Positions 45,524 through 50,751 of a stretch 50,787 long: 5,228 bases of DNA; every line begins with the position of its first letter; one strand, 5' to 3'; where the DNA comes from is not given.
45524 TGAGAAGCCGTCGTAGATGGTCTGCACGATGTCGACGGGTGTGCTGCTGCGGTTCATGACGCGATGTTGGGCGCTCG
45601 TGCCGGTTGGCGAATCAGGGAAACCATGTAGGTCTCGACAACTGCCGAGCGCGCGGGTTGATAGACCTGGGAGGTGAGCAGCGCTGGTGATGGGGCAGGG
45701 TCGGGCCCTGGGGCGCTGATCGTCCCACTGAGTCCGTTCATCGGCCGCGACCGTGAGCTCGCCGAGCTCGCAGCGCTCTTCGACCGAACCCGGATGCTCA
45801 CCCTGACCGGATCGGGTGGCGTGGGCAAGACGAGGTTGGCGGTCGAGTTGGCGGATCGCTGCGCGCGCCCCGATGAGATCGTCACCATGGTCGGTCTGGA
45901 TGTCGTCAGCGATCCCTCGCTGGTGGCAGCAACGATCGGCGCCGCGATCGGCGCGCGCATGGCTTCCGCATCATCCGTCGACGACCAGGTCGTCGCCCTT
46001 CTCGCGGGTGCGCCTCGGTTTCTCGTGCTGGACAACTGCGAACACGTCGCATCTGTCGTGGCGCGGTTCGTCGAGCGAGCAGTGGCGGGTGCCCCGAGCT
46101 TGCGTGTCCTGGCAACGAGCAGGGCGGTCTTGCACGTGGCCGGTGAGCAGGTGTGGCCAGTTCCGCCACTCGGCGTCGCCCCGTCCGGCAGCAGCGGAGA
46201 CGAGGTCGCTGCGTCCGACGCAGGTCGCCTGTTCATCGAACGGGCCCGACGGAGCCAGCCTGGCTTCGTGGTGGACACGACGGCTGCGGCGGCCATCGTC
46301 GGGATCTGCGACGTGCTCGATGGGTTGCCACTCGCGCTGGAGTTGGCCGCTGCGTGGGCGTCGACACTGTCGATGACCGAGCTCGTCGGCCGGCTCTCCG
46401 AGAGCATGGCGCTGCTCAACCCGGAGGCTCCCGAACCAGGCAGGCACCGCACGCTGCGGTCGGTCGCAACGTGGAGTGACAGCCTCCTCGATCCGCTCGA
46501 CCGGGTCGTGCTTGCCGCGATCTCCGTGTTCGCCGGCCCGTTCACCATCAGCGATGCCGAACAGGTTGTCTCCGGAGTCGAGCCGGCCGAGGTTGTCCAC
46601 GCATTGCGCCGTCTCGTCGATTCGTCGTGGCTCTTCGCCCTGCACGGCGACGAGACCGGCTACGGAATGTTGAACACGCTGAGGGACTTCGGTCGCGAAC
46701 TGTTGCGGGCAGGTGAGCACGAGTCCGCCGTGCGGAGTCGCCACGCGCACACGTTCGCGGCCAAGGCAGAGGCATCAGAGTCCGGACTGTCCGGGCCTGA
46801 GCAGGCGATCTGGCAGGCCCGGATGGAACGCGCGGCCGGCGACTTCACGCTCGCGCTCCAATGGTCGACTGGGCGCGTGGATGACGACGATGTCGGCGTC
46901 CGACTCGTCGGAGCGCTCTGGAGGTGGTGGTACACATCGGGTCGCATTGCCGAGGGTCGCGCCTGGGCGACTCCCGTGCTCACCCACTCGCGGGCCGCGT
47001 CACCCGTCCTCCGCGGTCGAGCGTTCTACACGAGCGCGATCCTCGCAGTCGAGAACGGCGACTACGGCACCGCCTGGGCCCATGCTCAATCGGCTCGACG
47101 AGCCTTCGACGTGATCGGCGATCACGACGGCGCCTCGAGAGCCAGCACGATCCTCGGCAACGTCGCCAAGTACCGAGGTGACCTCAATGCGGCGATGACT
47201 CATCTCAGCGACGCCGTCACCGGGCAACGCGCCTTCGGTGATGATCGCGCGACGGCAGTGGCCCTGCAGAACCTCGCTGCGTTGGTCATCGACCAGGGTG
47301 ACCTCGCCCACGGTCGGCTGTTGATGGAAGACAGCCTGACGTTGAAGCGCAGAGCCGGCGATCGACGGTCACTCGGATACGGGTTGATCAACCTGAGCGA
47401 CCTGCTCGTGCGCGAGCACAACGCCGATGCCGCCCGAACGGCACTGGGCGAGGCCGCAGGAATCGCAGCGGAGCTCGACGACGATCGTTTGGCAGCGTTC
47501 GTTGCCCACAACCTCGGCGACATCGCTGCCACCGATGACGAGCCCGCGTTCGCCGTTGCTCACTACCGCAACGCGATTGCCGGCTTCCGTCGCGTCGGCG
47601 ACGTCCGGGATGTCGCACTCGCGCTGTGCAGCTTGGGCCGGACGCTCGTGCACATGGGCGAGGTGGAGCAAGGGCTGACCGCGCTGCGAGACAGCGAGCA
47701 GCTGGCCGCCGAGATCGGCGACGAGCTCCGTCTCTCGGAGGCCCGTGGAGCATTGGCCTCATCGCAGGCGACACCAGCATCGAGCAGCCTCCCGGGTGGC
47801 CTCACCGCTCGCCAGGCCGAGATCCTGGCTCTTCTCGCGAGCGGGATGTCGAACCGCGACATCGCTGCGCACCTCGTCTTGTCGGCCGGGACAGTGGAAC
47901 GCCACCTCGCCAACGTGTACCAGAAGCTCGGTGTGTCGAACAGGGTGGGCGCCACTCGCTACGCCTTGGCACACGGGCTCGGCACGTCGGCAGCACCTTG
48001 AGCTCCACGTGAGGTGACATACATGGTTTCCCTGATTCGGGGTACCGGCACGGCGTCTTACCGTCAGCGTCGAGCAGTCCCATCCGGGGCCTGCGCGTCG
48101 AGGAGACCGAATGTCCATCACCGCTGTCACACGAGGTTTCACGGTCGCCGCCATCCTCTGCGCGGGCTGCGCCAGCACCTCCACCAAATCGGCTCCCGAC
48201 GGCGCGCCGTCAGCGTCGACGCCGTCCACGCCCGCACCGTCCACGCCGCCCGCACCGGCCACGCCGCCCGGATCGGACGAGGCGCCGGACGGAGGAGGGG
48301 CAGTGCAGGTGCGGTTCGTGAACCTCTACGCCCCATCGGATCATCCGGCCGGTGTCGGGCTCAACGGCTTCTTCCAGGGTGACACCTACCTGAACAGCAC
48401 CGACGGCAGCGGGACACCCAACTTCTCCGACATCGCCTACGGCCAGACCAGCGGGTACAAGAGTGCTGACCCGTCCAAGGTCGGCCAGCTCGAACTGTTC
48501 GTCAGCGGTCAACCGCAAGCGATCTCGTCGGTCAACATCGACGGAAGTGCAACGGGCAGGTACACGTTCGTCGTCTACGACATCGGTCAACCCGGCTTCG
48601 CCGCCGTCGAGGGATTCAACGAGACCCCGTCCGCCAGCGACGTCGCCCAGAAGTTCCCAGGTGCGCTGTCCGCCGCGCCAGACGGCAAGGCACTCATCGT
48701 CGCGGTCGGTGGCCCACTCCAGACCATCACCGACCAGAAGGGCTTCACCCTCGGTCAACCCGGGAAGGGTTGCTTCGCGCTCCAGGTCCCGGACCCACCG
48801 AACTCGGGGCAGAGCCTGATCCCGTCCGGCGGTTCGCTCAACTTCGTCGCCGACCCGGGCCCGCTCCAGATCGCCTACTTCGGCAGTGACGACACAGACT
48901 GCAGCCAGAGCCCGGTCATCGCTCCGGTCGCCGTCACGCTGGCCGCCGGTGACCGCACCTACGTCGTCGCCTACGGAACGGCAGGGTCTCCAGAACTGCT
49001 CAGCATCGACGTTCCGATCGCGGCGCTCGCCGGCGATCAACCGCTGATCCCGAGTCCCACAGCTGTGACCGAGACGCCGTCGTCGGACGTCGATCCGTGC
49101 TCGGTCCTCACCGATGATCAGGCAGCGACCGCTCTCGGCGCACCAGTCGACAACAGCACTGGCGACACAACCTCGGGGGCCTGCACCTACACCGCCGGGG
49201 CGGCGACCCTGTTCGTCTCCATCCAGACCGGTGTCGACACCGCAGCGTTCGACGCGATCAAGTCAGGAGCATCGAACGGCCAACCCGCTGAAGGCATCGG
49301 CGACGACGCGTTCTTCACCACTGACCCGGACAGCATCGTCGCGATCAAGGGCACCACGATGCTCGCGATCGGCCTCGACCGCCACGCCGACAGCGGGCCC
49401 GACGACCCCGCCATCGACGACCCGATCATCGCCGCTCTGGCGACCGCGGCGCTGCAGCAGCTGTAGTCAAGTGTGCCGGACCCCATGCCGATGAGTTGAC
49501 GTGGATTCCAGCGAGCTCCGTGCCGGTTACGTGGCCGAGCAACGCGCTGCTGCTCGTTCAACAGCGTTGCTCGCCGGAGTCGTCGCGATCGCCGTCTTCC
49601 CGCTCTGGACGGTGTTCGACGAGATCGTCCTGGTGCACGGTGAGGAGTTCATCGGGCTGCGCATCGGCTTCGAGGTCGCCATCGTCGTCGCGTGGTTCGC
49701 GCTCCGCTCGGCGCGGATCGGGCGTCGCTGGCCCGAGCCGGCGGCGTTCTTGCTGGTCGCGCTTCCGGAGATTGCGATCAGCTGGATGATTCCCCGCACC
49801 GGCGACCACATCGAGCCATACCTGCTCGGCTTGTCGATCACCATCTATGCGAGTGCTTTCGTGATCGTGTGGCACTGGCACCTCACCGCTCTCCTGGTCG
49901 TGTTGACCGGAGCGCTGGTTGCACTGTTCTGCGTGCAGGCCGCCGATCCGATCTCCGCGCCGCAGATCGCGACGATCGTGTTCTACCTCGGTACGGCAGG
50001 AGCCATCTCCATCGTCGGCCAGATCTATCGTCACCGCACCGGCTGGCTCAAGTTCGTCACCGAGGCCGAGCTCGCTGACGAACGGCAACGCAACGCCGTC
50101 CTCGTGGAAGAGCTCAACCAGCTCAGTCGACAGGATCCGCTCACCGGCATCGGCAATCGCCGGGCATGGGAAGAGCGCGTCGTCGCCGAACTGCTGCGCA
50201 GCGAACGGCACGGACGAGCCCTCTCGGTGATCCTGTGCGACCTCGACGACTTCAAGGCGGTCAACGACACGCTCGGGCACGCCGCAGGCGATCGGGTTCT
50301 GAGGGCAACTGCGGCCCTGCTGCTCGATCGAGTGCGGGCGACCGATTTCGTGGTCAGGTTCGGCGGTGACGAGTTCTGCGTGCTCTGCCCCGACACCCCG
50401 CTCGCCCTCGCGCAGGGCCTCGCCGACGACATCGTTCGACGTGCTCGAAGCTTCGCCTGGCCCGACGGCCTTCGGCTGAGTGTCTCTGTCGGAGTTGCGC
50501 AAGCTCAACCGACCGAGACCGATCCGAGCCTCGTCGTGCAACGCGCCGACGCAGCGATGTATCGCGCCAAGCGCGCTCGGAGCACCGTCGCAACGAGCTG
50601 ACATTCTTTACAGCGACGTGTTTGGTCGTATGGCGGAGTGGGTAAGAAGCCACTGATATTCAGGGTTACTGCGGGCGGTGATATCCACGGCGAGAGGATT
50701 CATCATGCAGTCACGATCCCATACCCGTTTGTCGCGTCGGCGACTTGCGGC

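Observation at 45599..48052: Exact 20-nt (plus 9-nt) inverted copies of one cis element bracket the LAL/LuxR regulator and face two lipoprotein operons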

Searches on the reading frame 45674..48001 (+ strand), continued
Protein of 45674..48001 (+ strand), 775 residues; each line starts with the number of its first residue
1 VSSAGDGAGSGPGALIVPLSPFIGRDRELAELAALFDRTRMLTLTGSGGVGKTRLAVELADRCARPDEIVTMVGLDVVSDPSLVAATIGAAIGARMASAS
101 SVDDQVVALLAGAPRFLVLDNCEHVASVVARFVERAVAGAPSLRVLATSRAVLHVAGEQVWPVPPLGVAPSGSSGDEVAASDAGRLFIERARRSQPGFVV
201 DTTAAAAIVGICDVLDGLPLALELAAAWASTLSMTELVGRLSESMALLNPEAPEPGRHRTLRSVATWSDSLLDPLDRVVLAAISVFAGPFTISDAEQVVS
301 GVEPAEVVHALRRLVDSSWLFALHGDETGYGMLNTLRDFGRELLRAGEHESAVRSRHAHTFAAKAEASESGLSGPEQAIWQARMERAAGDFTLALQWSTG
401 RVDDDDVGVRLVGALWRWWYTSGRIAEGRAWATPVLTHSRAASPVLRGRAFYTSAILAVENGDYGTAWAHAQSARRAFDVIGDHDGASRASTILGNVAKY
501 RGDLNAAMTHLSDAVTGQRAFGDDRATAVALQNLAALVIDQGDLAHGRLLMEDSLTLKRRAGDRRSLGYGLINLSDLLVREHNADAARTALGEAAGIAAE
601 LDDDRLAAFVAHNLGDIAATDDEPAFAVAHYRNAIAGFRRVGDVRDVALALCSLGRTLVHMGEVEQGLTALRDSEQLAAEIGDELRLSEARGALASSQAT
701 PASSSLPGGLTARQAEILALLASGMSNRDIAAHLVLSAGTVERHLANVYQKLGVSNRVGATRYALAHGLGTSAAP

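Call 33: find_encoding_contigs(protein=P0037, flank=10000, max_places=1)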
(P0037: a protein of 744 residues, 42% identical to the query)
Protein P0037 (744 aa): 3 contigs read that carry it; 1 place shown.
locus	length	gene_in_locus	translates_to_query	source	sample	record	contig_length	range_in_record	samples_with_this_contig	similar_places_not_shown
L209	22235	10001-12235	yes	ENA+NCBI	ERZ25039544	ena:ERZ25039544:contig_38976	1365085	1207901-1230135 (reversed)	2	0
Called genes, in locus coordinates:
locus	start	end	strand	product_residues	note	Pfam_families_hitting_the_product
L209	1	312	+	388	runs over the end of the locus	PF00296:Bac_luciferase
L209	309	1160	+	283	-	PF00561:Abhydrolase_1, PF12146:Hydrolase_4, PF12697:Abhydrolase_6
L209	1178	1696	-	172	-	PF01592:NifU_N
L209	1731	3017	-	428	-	PF00266:Aminotran_5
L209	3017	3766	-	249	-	PF02463:SMC_N (faint), PF00005:ABC_tran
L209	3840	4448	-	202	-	PF00753:Lactamase_B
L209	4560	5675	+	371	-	PF02771:Acyl-CoA_dh_N, PF02770:Acyl-CoA_dh_M, PF00441:Acyl-CoA_dh_1, PF08028:Acyl-CoA_dh_2 (weak)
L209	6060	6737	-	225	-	PF02581:TMP-TENI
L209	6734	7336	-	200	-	PF00730:HhH-GPD (weak)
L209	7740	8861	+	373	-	PF00989:PAS (weak), PF08448:PAS_4, PF00990:GGDEF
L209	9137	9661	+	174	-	PF01209:Ubie_methyltran, PF13489:Methyltransf_23, PF12147:Methyltransf_20 (weak), PF13847:Methyltransf_31, PF08241:Methyltransf_11, PF08242:Methyltransf_12, PF13649:Methyltransf_25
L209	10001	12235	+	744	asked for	PF08281:Sigma70_r4_2 (faint), PF25872:HTH_77 (weak), PF00515:TPR_1 (faint), PF07719:TPR_2 (faint), PF13181:TPR_8 (faint), PF17874:TPR_MalT, PF13424:TPR_12, PF00196:GerE, +3 more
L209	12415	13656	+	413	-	PF01048:PNP_UDP_1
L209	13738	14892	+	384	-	-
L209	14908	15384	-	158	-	PF10604:Polyketide_cyc2, PF08327:AHSA1 (weak)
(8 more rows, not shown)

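Call 34: find_encoding_contigs(protein=P0039, flank=10000, max_places=1)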
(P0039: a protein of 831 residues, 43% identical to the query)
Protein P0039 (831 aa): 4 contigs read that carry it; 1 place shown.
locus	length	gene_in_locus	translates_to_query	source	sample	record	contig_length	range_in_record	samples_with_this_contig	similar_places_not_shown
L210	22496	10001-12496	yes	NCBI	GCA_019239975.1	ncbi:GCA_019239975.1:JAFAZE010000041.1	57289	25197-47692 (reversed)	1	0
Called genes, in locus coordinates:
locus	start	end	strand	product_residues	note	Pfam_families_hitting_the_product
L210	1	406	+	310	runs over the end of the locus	PF12911:OppC_N (weak), PF00528:BPD_transp_1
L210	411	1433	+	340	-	PF00005:ABC_tran, PF02463:SMC_N, PF13304:AAA_21, PF08352:oligo_HPY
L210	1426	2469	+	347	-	PF00005:ABC_tran, PF08352:oligo_HPY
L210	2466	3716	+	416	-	PF02056:Glyco_hydro_4, PF11975:Glyco_hydro_4C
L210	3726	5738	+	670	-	PF02927:CelD_N, PF00759:Glyco_hydro_9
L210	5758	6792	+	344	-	PF01869:BcrAD_BadFG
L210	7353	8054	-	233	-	PF00072:Response_reg, PF00486:Trans_reg_C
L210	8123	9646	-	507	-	PF06081:ArAE_1, PF13515:FUSC_2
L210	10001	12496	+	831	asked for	PF01381:HTH_3, PF04545:Sigma70_r4 (faint), PF13560:HTH_31, PF25872:HTH_77, PF13424:TPR_12 (weak), PF13374:TPR_10 (weak), PF13424:TPR_12, PF00196:GerE, +5 more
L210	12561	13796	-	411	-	PF13635:DUF4143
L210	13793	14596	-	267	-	PF01656:CbiA, PF06564:CBP_BcsQ (weak), PF09140:MipZ (faint), PF10609:ParA (weak), PF13614:AAA_31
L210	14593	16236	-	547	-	PF05235:CHAD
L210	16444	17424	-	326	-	PF00294:PfkB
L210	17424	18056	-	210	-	PF01081:Aldolase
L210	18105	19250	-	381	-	PF02746:MR_MLE_N, PF13378:MR_MLE_C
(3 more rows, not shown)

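Call 51: search_protein_families(library=padloc, proteins=[window:45674-48001:+], max_evalue=0.001)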
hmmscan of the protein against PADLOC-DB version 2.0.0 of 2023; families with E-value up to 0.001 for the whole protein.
window:45674-48001:+ (775 aa): 4 families
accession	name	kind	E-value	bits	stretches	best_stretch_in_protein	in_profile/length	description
PDLC01169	TPR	-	1.8e-08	32.1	1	462-560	123-220/252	TPR repeats containing protein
PDLC01851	CARF3--CARF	-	2.4e-07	28.4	1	683-752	182-252/279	-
PDLC01855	CARF3--CARF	-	4.8e-05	21.2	1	698-751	206-259/288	-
PDLC01857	CARF3--CARF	-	0.00039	18.1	0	709-760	128-178/201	-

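Call 57: find_encoding_contigs(protein=P0020, flank=6000, max_places=2)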
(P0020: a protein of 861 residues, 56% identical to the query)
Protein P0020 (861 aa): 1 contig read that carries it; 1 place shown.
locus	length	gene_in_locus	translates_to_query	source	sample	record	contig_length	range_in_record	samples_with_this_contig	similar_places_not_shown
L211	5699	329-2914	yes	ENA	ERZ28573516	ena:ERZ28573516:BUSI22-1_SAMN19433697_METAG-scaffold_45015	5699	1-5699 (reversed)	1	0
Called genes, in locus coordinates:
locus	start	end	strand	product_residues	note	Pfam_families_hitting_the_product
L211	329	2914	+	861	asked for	PF01381:HTH_3, PF13560:HTH_31, PF08281:Sigma70_r4_2 (faint), PF13412:HTH_24 (faint), PF13191:AAA_16 (weak), PF13401:AAA_22 (weak), PF25872:HTH_77, PF00196:GerE, +1 more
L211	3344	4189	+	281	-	-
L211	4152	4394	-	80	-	-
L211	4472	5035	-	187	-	PF20815:GIY_YIG_2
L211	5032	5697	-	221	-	?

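Call 58: find_encoding_contigs(protein=P0026, flank=6000, max_places=2)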
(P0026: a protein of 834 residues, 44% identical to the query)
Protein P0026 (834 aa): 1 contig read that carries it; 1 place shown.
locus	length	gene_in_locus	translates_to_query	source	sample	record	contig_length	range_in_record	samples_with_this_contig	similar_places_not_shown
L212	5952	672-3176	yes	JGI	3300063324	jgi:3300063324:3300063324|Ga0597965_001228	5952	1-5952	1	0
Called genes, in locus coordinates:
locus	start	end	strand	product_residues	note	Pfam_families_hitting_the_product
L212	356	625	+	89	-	PF13924:Lipocalin_5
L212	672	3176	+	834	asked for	PF01381:HTH_3, PF13560:HTH_31, PF13191:AAA_16 (weak), PF13401:AAA_22 (weak), PF25872:HTH_77, PF17874:TPR_MalT (weak), PF13424:TPR_12, PF00196:GerE, +8 more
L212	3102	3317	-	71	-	-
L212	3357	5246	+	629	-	PF20990:DUF2207_C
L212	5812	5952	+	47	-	?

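Call 61: search_solved_structures(query=window:45674-48001:+, max_evalue=0.001)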
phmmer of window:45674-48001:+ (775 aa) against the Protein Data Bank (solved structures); distinct sequences matched with E-value up to 0.001: 30.
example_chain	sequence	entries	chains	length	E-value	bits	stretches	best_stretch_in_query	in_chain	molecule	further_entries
4wt0_B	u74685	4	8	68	4e-10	41.8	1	709-770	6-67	Response regulator receiver domain protein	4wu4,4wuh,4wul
4yn8_A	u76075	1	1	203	1.8e-09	39.6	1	705-762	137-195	Response regulator ChrA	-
4wsz_A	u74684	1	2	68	1.9e-09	39.5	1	709-770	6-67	Response regulator receiver domain protein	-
5hev_A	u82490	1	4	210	8.9e-08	34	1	706-769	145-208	Response regulator protein VraR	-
7ve4_A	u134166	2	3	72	1.1e-07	33.7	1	709-769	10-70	DNA-binding response regulator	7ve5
2rnj_A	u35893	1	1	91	1.7e-07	33.1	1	706-769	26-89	Response regulator protein vraR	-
5a7d_B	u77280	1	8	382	2.5e-07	32.5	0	491-577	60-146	PINS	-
7x1k_A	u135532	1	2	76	3.4e-07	32.1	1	710-768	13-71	Chemotaxis protein CheY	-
3kln_A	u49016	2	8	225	8.4e-07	30.8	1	702-764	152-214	Transcriptional regulator, LuxR family | Transcriptional regulator VpsT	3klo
4gvp_A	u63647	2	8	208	1.2e-06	30.3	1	708-769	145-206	Response regulator protein vraR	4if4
7ve6_A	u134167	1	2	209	1.2e-06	30.3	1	708-769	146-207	Response regulator protein VraR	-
4a1s_A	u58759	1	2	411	1.9e-06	29.6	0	491-577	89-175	PARTNER OF INSCUTEABLE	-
6jqs_A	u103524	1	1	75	4.3e-06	28.4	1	710-761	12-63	DNA-binding response regulator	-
3clo_A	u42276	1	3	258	5e-06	28.2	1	710-764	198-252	Transcriptional regulator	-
7vim_A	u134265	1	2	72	8.7e-06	27.4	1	709-765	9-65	Protein EsrB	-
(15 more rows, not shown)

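Call 62: search_dna_similar(query=window:45674-48001:+, collection=plasmids, mode=protein, max_rows=12)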
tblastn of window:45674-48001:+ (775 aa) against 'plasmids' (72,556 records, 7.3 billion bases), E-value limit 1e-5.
Records with a match: 457; places in all: 740; records where one place covers at least 80% of the query: 23.
Best place of each record, by identity: <60% 457.
By first word of the organism name: Rhizobium 115; Streptomyces 77; Rhodococcus 48; Sinorhizobium 44; Bacillus 17; Deinococcus 14; Burkholderia 11; Paraburkholderia 11; Agrobacterium 10; Bradyrhizobium 6; and 57 more.
By predicted mobility (MOB-suite, as given by PLSDB): non-mobilizable 255; conjugative 125; mobilizable 77.
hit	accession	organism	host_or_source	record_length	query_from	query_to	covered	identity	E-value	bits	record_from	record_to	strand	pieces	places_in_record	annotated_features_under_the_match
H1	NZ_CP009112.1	Rhodococcus opacus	soil sample, Enrichment culture with ...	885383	15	757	96%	32.0%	6e-58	222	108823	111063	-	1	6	protein kinase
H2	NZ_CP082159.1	Rhodococcus opacus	bacterial isolate,soil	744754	15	767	97%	31.4%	9e-58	221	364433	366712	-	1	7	protein kinase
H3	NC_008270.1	Rhodococcus jostii RHA1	-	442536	15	767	97%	31.3%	8e-58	222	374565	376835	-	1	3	protein kinase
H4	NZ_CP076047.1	Rhodococcus sp. USK10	-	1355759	15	767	97%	31.1%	3e-57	220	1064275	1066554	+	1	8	record has no annotation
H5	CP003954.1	Rhodococcus opacus PD630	-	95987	15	758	96%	31.3%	1e-56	218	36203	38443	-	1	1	Serine/threonine-protein kinase pknK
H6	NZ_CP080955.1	Rhodococcus opacus PD630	cell culture,environmental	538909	15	758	96%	31.3%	1e-56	218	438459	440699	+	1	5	protein kinase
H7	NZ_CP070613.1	Rhodococcus koreensis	cell culture,rhizosphere of apple ...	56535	15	775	98%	30.4%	2e-51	202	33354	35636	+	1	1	protein kinase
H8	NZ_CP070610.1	Rhodococcus koreensis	cell culture,rhizosphere of apple ...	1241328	15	758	96%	31.0%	2e-51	202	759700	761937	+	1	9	record has no annotation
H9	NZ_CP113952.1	Rhodococcus sp. JS3073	culture,soil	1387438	15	758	95%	31.2%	6e-49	222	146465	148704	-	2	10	record has no annotation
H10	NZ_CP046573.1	Rhodococcus sp. WAY2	cell culture,bacterial consortium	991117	15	757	96%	31.0%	2e-56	218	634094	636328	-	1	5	protein kinase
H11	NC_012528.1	Deinococcus deserti VCD115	-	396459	22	769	97%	30.7%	4e-43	177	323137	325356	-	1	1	LuxR C-terminal-related transcriptional regulator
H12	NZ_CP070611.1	Rhodococcus koreensis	cell culture,rhizosphere of apple ...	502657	15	758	96%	30.7%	1e-53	209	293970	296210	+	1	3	protein kinase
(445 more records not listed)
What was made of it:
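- Closest known: Streptomyces LAL regulators. Different: Identity to plasmid-borne Rhodococcus or Streptomyces relatives is at most 32% (call 62).
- Tried and rejected: There is no close homologue; the best is 32% identity (call 62).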

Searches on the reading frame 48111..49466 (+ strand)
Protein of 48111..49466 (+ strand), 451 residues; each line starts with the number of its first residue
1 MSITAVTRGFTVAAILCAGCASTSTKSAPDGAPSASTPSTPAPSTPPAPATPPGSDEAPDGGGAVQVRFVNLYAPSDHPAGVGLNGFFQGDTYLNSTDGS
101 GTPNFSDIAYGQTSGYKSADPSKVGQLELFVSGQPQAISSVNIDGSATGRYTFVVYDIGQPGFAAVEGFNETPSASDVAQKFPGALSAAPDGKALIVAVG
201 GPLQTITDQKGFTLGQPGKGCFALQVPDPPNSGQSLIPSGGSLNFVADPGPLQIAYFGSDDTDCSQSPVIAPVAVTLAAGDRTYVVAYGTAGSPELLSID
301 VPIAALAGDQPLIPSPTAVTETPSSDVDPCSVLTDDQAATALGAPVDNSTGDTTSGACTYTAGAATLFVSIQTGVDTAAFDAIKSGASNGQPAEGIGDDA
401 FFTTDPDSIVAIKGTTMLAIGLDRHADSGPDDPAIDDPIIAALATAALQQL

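Call 7: search_protein_families(library=pfam, proteins=[window:48111-49466:+], max_evalue=0.01)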
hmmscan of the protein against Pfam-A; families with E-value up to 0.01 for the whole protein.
window:48111-49466:+ (451 aa): 2 families
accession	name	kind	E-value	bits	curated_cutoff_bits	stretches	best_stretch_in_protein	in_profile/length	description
PF14344.12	DUF4397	-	1.5e-06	29.2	30.6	0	91-176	16-100/119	Domain of unknown function (DUF4397)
PF12079.13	DUF3558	-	7.4e-06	26.5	34.1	1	316-377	32-96/173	Protein of unknown function (DUF3558)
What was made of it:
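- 48111..49466 (+): Target gene 3: a putative lipoprotein of 451 aa with sub-threshold DUF4397 and DUF3558 matches. Call 7.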

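Call 26: search_protein_families(library=ncbifam, proteins=[window:48111-49466:+], max_evalue=0.001)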
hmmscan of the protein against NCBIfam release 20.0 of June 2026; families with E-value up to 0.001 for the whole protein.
window:48111-49466:+ (451 aa): 0 families

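Call 51: search_protein_families(library=padloc, proteins=[window:48111-49466:+], max_evalue=0.001)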
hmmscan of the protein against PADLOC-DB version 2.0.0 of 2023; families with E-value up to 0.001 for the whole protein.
window:48111-49466:+ (451 aa): 0 families

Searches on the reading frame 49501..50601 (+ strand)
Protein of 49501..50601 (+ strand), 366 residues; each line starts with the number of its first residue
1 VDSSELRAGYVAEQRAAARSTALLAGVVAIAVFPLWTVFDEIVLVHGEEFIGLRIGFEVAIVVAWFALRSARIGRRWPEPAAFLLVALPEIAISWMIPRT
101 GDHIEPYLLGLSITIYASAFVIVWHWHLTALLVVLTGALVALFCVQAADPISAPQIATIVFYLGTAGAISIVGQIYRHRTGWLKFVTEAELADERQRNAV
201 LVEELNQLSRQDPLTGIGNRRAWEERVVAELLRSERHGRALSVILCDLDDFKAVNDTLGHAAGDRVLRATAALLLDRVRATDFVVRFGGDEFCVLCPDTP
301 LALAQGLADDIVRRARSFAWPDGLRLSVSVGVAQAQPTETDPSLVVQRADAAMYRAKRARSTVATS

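Call 7: search_protein_families(library=pfam, proteins=[window:49501-50601:+], max_evalue=0.01)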
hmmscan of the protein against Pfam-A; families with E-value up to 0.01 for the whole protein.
window:49501-50601:+ (366 aa): 2 families
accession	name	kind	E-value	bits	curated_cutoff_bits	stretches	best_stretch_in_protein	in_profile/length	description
PF00990.26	GGDEF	-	1.6e-38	132.5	23.8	1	211-360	3-158/161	Diguanylate cyclase, GGDEF domain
PF23539.1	DUF7134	-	0.0071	16.5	27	0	34-179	19-154/155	Domain of unknown function (DUF7134)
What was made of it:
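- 49501..50601 (+): GGDEF diguanylate cyclase gene, 34 nt downstream of the lipoprotein gene. It may be co-transcribed with it, but operon membership is not shown. Pfam GGDEF, E = 1.6e-38 (call 7).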

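Call 51: search_protein_families(library=padloc, proteins=[window:49501-50601:+], max_evalue=0.001)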
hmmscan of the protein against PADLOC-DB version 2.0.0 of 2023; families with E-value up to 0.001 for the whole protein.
window:49501-50601:+ (366 aa): 0 families
